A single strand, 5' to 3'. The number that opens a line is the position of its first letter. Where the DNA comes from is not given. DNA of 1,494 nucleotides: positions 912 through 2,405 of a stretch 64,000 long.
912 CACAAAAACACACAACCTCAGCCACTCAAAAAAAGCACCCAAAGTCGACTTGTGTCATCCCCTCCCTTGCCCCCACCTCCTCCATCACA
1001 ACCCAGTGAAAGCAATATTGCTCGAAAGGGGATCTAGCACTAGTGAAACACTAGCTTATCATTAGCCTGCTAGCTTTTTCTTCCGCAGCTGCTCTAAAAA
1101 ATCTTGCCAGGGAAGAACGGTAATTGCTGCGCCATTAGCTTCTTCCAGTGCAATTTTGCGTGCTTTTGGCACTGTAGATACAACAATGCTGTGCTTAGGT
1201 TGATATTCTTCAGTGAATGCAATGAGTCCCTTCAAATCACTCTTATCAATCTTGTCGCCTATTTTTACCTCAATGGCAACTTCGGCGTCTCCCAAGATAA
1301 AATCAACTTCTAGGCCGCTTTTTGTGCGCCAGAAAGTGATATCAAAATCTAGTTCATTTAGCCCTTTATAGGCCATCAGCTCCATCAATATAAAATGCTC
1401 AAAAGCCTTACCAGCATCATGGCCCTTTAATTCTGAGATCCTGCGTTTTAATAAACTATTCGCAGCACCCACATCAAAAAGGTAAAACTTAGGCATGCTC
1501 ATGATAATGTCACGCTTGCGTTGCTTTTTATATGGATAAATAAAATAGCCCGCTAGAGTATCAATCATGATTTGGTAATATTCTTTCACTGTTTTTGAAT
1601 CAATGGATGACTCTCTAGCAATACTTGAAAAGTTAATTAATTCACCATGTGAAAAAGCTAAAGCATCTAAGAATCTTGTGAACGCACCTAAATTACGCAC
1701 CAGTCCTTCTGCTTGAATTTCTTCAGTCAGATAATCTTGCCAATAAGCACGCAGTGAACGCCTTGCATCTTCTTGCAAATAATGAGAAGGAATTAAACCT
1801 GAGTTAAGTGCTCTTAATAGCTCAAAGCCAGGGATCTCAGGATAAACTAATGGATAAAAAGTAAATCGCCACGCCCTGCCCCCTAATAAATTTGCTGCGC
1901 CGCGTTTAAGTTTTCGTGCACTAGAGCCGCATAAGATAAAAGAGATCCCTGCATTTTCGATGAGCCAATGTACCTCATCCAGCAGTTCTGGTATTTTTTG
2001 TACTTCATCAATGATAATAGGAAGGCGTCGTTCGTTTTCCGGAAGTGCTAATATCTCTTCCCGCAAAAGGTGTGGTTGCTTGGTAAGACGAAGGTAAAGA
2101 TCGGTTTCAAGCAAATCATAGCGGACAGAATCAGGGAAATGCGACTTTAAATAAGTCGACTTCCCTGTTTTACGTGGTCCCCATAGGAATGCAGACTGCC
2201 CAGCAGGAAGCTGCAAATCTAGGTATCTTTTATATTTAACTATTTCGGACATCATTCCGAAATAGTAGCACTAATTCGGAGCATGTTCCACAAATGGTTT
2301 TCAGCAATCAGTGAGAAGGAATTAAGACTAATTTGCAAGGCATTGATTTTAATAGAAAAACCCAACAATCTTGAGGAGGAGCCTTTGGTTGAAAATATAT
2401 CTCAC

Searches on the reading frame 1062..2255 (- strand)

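Call 63: search_protein_families(library=pfam, proteins=[window:1062-2255:-], max_evalue=0.0001)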
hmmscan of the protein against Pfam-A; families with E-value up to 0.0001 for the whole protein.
window:1062-2255:- (397 aa): 2 families
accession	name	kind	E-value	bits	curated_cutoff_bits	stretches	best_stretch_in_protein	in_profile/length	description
PF13635.12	DUF4143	-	2.4e-29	102.6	28.1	1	179-332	3-159/160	Domain of unknown function (DUF4143)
PF13173.12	AAA_14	-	8.2e-18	65.1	27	1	22-140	5-127/129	AAA domain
